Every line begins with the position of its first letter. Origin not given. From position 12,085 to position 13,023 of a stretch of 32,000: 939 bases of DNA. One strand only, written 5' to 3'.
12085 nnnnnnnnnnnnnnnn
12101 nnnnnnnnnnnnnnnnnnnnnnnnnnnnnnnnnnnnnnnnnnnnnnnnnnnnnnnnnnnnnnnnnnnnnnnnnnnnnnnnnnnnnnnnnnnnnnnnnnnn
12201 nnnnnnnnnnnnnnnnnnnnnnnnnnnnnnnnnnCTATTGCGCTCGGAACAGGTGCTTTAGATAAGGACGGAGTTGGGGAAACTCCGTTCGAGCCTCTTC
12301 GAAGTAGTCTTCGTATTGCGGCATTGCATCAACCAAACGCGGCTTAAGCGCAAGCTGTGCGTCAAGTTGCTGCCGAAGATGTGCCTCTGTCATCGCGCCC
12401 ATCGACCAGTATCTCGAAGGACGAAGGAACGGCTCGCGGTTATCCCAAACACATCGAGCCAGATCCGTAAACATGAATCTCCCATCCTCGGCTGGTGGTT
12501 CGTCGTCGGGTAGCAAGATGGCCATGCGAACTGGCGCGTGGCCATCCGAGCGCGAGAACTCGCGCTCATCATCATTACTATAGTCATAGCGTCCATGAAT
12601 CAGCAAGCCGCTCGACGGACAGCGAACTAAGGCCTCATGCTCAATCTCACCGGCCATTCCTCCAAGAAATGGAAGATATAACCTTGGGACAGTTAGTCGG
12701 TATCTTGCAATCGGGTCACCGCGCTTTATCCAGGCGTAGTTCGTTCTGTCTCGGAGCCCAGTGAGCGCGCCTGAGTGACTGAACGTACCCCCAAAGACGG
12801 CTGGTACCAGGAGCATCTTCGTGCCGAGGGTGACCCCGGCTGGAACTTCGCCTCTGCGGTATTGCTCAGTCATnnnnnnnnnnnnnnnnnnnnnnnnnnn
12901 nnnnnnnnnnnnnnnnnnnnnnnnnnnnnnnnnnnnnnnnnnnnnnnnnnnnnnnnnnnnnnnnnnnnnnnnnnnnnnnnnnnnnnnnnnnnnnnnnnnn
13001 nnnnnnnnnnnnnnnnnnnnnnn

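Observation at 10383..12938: Unusually large two-gene cassette (212 aa + 567-591 aa) with no recognisable domains: candidate novel defence or conflict system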

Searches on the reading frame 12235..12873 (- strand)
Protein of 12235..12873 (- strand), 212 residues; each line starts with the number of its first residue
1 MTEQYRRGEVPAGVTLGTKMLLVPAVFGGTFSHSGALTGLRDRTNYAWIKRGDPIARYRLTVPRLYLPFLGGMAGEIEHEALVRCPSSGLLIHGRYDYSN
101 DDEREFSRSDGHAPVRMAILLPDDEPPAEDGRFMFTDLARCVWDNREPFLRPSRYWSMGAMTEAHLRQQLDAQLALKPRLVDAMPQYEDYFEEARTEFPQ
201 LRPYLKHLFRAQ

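Call 3: search_protein_families(library=pfam, proteins=[window:12235-12873:-], max_evalue=1)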
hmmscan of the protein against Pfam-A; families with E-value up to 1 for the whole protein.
window:12235-12873:- (212 aa): 0 families

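Call 4: search_protein_families(library=padloc, proteins=[window:12235-12873:-], max_evalue=1)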
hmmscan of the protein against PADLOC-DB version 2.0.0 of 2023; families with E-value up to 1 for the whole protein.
window:12235-12873:- (212 aa): 0 families

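Call 5: search_protein_families(library=ncbifam, proteins=[window:12235-12873:-], max_evalue=1)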
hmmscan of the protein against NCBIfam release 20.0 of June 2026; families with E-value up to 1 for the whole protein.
window:12235-12873:- (212 aa): 0 families

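Call 12: find_homologous_proteins(query=window:12235-12873:-)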
Query window:12235-12873:- (212 aa): 21 proteins with E <= 0.001 among 517 candidates.
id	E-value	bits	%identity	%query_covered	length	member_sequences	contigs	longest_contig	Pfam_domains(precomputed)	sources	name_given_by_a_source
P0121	3.2e-140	483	99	100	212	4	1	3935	-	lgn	-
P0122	1.8e-93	330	74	91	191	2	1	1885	-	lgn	-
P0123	3.4e-70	254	56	99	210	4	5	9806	-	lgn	-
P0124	6.2e-58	214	47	98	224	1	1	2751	-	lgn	-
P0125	1.1e-46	177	43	99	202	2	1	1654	-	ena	-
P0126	1.8e-45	173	42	98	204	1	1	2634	-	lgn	-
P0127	4.1e-45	172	45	95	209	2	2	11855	-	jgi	jgi:hypothetical protein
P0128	5.9e-43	165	44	94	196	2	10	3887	-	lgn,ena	-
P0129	1.3e-42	164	41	94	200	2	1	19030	-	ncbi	ncbi:MAG: hypothetical protein AAGG11_14920 [Pseudomonadota bacterium]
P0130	4.7e-41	159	40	95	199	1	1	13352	-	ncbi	ncbi:MAG: hypothetical protein ACR2PZ_17470 [Pseudomonadales bacterium]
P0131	1.2e-39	154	41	98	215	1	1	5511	-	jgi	jgi:hypothetical protein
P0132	1.1e-38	151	40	99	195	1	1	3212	-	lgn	-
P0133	1.3e-37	148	42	95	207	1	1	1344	-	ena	-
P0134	2.9e-37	147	43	95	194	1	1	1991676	-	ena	-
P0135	8.9e-37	145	39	98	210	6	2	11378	-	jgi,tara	jgi:hypothetical protein|tara:strand:+ start:196 stop:828 length:633 start_codon:yes stop_codon:yes 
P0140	3.7e-30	123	35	94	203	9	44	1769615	-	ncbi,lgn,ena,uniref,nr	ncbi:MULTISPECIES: hypothetical protein [unclassified Citromicrobium]|uniref:hypothetical protein n=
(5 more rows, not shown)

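Call 15: search_solved_structures(query=window:12235-12873:-, max_evalue=10)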
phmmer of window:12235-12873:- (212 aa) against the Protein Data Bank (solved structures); distinct sequences matched with E-value up to 10: 1.
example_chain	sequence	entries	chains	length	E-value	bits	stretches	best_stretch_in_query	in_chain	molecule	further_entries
6rxv_UV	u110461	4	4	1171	0.81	12.6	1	160-206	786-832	U3 small nucleolar RNA-associated protein 22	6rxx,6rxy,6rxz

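Call 16: search_protein_families(library=phrogs, proteins=[window:12235-12873:-], max_evalue=1)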
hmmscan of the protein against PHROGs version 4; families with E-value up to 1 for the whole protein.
window:12235-12873:- (212 aa): 0 families

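Call 25: find_encoding_contigs(protein=P0129, flank=6000, max_places=2)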
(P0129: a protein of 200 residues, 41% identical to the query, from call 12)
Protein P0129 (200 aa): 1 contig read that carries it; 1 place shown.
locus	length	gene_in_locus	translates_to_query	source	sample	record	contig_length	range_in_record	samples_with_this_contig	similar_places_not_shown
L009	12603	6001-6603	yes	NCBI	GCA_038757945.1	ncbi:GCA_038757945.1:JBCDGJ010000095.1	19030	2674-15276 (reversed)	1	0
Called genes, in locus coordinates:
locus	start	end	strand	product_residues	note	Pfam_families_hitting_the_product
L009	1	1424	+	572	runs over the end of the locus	PF22494:choice_anch_I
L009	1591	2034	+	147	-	PF01250:Ribosomal_S6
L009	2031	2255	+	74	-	PF01084:Ribosomal_S18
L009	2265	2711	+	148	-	PF01281:Ribosomal_L9_N, PF03948:Ribosomal_L9_C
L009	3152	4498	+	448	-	PF00772:DnaB, PF13481:AAA_25, PF03796:DnaB_C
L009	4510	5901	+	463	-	PF18073:Zn_ribbon_LapB, PF13481:AAA_25, PF25199:nSTAND_NTPase5 (weak), PF03796:DnaB_C (weak), PF06745:ATPase, PF13191:AAA_16 (faint), PF23442:DUF7125 (faint), PF13541:ChlI, +1 more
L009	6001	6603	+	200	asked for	-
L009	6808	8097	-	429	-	PF02683:DsbD_TM, PF13386:DsbD_2 (weak), PF13899:Thioredoxin_7, PF13098:Thioredoxin_2 (weak)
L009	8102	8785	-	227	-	-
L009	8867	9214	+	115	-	PF01022:HTH_5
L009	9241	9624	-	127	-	-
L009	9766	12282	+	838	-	PF00069:Pkinase, PF07714:PK_Tyr_Ser-Thr, PF01636:APH (faint), PF03109:ABC1 (weak), PF13424:TPR_12 (faint), PF17874:TPR_MalT (weak)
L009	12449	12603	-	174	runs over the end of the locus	PF04752:ChaC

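Call 26: find_encoding_contigs(protein=P0140, flank=6000, max_places=3)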
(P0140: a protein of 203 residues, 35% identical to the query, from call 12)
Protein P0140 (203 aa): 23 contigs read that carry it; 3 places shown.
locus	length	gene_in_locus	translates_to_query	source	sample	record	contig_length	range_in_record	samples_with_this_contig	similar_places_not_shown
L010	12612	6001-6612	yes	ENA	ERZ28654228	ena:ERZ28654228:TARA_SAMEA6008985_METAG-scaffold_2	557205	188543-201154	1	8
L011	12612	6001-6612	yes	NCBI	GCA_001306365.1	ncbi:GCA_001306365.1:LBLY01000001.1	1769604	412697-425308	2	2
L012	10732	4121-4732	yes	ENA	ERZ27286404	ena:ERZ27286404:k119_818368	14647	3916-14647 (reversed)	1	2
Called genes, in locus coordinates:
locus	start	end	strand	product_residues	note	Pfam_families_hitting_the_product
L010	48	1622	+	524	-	PF00117:GATase, PF07722:Peptidase_C26, PF02540:NAD_synthase (weak), PF03054:tRNA_Me_trans (faint), PF00958:GMP_synt_C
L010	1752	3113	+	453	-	PF05299:Peptidase_M61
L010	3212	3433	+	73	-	PF14145:YrhK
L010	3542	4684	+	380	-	PF00724:Oxidored_FMN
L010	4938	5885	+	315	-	PF00144:Beta-lactamase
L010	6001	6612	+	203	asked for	-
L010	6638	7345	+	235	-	-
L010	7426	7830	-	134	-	-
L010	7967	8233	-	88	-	PF10276:zf-CHCC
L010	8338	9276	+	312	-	PF00005:ABC_tran, PF13304:AAA_21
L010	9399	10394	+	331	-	-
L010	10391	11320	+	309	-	PF00990:GGDEF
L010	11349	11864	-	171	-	-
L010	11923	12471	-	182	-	-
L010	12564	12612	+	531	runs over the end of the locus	PF00890:FAD_binding_2, PF01266:DAO, PF01946:Thi4 (faint), PF03486:HI0933_like (faint), PF07992:Pyr_redox_2 (faint), PF02910:Succ_DH_flav_C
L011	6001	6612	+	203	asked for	-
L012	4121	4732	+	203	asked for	-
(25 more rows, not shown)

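Call 27: find_encoding_contigs(protein=P0123, flank=6000, max_places=3)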
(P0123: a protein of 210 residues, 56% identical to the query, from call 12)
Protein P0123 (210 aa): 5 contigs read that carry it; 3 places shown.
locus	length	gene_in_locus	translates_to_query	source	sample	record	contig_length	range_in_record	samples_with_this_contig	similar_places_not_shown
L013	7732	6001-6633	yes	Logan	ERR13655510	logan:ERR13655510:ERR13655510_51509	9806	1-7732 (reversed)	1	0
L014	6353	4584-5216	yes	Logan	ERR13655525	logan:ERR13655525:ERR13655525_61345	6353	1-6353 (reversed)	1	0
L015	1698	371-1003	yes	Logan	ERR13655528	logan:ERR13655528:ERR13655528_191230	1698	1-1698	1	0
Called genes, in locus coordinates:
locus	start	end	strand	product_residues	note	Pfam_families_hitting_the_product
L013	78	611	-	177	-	PF13668:Ferritin_2 (faint), PF02915:Rubrerythrin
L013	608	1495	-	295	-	PF02775:TPP_enzyme_C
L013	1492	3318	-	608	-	PF01558:POR, PF01855:POR_N, PF17147:PFOR_II (faint)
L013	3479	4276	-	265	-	PF13230:GATase_4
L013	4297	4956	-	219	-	PF00027:cNMP_binding, PF13545:HTH_Crp_2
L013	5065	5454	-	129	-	PF03625:DUF302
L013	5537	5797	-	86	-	PF11127:YgaP-like_TM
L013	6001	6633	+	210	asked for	-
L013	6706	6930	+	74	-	PF09720:Unstab_antitox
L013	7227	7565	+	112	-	PF04993:TfoX_N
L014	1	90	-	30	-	?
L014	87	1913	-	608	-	PF01558:POR, PF01855:POR_N, PF17147:PFOR_II (faint)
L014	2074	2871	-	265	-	PF13230:GATase_4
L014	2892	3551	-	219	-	PF00027:cNMP_binding, PF13545:HTH_Crp_2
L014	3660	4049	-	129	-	PF03625:DUF302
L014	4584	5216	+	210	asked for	-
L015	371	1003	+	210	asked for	-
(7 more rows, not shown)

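Call 29: predict_structure(alignment_id=A2)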
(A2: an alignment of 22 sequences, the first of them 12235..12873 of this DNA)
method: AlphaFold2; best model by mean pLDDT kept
length: 212 residues; sequences in the alignment: 22
mean_pLDDT: 88.0   pTM: 0.84
mean pLDDT of the five models: 88.0, 87.9, 87.5, 86.4, 86.1
residues with pLDDT >= 90: 146; 70-90: 38; 50-70: 19; < 50: 9
segments of 3 or more residues with pLDDT < 50: 102-105, 107-109
pLDDT, mean of each block of 10 residues (from residue 1): 82 96 91 91 91 96 73 80 98 87 48 79 97 97 94 80 96 95 94 96 93 57
secondary structure, 60 per line:
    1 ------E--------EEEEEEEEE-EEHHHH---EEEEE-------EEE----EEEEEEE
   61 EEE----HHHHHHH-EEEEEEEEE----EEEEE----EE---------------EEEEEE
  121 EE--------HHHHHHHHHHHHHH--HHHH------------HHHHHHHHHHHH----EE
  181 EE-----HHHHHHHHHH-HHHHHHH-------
elements in order: E16-24 H28-31 E35-39 E47-49 E54-63 H68-74 E76-84 E89-93 E115-122 H131-144 H147-150 H163-174 E179-182 H188-197 H199-205

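Call 33: fold_search(model_id=the predicted structure, library=pdb)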
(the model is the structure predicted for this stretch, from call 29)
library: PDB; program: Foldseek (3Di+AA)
matches with E <= 10: 165; with E <= 0.001: 0
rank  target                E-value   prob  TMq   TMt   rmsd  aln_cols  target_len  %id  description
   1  3ne5_C                2.0e-01  0.16  0.23  0.16  20.2       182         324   14  Crystal structure of the CusBA heavy-metal efflux complex from Escherichia coli (released 2011-03-02)
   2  7q0j_C                2.7e-01  0.06  0.17  0.04  30.6       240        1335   11  RNA polymerase elongation complex in more-swiveled conformation (released 2022-03-23)
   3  9cuy_X                4.2e-01  0.01  0.08  0.06  19.7       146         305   13  Bacteriophage PhiTE extended baseplate (released 2025-04-16)
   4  5uaj_C                4.5e-01  0.03  0.16  0.04  30.2       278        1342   12  Escherichia coli RNA polymerase RpoB S531L mutant (released 2017-01-11)
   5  8r3m_C                4.8e-01  0.05  0.17  0.05  20.1       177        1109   12  Mycobacterium smegnatis RNA polymerase transcription initiation complex with SigmaA, RbpA, HelD N-terminal, CO and PCh (released 2024-10-02)
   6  6ldi_C                5.1e-01  0.02  0.15  0.03  34.1       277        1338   12  The cryo-EM structure of E. coli CueR transcription activation complex (released 2020-09-30)
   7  9gdq_C                5.4e-01  0.02  0.14  0.04  28.7       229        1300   14  Cryo-EM structure of Vibrio cholerae RNA polymerase Transcription Activation Complex with ToxR transcription factor an (released 2025-12-17)
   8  5zx3_C                5.8e-01  0.05  0.18  0.05  19.5       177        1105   12  Mycobacterium tuberculosis RNA polymerase holoenzyme with ECF sigma factor sigma H (released 2019-03-20)
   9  7chw_C                5.8e-01  0.02  0.14  0.03  34.4       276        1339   12  Cryo-EM structure of an Escherichia coli RNAP-promoter open complex (RPo) (released 2020-08-12)
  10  7py0_C                6.6e-01  0.04  0.20  0.04  27.8       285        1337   10  CryoEM structure of E.coli RNA polymerase elongation complex bound to NusG (NusG-EC in more-swiveled conformation) (released 2022-03-23)
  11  3b1b_A                6.6e-01  0.02  0.09  0.07  11.4        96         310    8  The unique structure of wild type carbonic anhydrase alpha-CA1 from Chlamydomonas reinhardtii (released 2011-11-16)
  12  9a4r_B                7.4e-01  0.04  0.17  0.05  19.9       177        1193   11  Integrative model of RPSH-RPOB by crosslinking MS and deep learning (released 2024-09-18)
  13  6cce_C                7.9e-01  0.05  0.17  0.05  20.5       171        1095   12  Crystal structure of a Mycobacterium smegmatis RNA polymerase transcription initiation complex with inhibitor Kanglemy (released 2018-08-15)
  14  6vvv_C                7.9e-01  0.04  0.17  0.06  20.2       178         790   13  Crystal structure of a Mycobacterium smegmatis transcription initiation complex with Rifampicin-resistant RNA polymera (released 2020-10-21)
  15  6vvt_C                9.0e-01  0.06  0.20  0.06  21.0       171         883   13  Crystal structure of a Mycobacterium smegmatis transcription initiation complex with Rifampicin-resistant RNA polymera (released 2020-10-21)
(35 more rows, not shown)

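Call 47: find_related_loci(query=A2, collection=metagenome_contigs, flank=6000)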
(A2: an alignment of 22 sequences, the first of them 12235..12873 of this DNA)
Query A2 (212 aa) in metagenome_contigs; peptide patterns used: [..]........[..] (x = any residue, [..] = any of these).
119 stretches matched a pattern; 6 encode a relative of the query (tblastn E <= 1e-3); 6 distinct loci.
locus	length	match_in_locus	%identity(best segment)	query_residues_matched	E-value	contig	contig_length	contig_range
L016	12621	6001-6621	38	1-208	3e-45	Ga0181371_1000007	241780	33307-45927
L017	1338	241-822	39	1-208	5e-47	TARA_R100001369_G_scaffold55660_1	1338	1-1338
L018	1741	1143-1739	38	9-208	9e-44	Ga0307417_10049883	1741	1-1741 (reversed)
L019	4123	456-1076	33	1-208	1e-40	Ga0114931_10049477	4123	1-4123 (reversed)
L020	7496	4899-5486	35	10-208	1e-35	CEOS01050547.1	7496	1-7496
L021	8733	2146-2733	35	10-208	2e-35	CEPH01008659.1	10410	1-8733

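Call 56: find_encoding_contigs(protein=P0122, flank=3000, max_places=2)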
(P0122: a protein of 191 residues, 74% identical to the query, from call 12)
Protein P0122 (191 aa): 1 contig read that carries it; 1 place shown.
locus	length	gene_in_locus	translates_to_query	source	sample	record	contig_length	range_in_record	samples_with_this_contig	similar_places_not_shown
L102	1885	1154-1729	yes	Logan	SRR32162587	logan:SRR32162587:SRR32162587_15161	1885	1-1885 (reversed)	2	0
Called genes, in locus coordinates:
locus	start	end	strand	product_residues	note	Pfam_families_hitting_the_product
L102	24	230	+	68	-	-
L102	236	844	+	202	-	PF13527:Acetyltransf_9 (faint), PF00583:Acetyltransf_1, PF13508:Acetyltransf_7, PF13673:Acetyltransf_10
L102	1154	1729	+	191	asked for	-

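Call 57: find_encoding_contigs(protein=P0124, flank=3000, max_places=2)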
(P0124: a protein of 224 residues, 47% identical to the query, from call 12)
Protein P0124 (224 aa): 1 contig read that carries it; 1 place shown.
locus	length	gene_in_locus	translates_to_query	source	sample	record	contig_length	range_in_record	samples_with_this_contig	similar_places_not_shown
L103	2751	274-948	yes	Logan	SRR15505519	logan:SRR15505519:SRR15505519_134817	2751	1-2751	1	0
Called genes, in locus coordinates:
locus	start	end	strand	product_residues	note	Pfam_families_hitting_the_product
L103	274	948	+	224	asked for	-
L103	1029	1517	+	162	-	-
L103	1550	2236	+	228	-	-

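Call 58: find_encoding_contigs(protein=P0127, flank=6000, max_places=2)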
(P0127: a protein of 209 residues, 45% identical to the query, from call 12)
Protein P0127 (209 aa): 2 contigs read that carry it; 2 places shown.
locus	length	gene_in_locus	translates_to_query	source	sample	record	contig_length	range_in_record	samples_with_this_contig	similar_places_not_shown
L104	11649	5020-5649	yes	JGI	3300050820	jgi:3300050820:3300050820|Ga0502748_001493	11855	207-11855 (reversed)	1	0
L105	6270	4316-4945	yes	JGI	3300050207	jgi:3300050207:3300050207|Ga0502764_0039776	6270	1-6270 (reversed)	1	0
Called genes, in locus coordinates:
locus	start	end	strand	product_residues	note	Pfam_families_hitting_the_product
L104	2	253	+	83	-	?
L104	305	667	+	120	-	PF04828:GFA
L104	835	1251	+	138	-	-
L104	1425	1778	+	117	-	PF01909:NTP_transf_2, PF18765:Polbeta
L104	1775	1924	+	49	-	-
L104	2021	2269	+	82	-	-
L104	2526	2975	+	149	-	PF05425:CopD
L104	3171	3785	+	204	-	PF01810:LysE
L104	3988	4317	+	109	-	-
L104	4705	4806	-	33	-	-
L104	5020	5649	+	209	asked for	-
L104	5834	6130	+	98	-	-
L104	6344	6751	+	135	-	PF10861:DUF2784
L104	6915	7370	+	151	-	PF07866:DUF1653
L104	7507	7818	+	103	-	-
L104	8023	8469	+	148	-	-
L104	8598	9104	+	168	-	PF03073:TspO_MBR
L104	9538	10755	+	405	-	PF00872:Transposase_mut, PF10551:MULE (weak)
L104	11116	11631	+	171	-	-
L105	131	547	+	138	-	-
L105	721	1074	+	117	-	PF01909:NTP_transf_2, PF18765:Polbeta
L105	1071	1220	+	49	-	-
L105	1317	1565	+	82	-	-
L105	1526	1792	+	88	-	-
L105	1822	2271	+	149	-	PF05425:CopD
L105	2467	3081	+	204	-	PF01810:LysE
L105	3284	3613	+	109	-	-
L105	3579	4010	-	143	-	-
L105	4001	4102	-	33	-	-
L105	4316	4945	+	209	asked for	-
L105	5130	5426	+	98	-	-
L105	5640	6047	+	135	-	PF10861:DUF2784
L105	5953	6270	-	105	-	?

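Call 71: fold_search(model_id=the predicted structure, library=viral)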
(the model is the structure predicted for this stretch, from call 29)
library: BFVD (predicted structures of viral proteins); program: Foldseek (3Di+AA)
matches with E <= 10: 159; with E <= 0.001: 0
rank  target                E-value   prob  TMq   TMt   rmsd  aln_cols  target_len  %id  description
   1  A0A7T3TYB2            4.8e-01  0.04  0.14  0.18  18.1       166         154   14  Putative coat protein (Fragment) [Strawberry mottle virus]
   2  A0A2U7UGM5            6.9e-01  0.04  0.12  0.09  14.2       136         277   11  Uncharacterized protein [Pandoravirus macleodensis]
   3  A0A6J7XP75            7.4e-01  0.02  0.12  0.07  21.4       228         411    7  Uncharacterized protein [uncultured Caudovirales phage]
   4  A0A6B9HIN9            7.9e-01  0.05  0.14  0.09  17.1       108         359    7  (no name in the UniProt tables at hand)
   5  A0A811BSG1            7.9e-01  0.04  0.13  0.14  11.8       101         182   13  F-box domain containing protein [Pandoravirus japonicus]
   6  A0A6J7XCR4            9.5e-01  0.02  0.16  0.08  25.0       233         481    6  COG4695 Phage-related protein [uncultured Caudovirales phage]
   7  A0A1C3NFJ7            1.3e+00  0.02  0.12  0.05  15.5       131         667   11  (no name in the UniProt tables at hand)
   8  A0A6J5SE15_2          1.3e+00  0.01  0.13  0.03  20.6       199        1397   10  Helicase/UvrB, N-terminal [uncultured Caudovirales phage]
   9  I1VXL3                1.5e+00  0.01  0.13  0.07  16.3       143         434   10  (no name in the UniProt tables at hand)
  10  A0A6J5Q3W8            1.5e+00  0.01  0.09  0.13  17.5       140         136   13  Uncharacterized protein [uncultured Caudovirales phage]
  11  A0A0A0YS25            1.5e+00  0.01  0.08  0.05  19.4       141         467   13  Uncharacterized protein [Erwinia phage phiEa2809]
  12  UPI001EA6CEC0         1.7e+00  0.01  0.12  0.14  17.3       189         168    6  (no name look-up for this kind of identifier)
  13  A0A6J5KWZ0            1.8e+00  0.04  0.15  0.25  10.7        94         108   15  Uncharacterized protein [uncultured Caudovirales phage]
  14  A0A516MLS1            2.0e+00  0.01  0.09  0.03  34.7       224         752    9  (no name in the UniProt tables at hand)
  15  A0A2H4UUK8            2.1e+00  0.01  0.12  0.14  21.1       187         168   12  Uncharacterized protein [Bodo saltans virus]
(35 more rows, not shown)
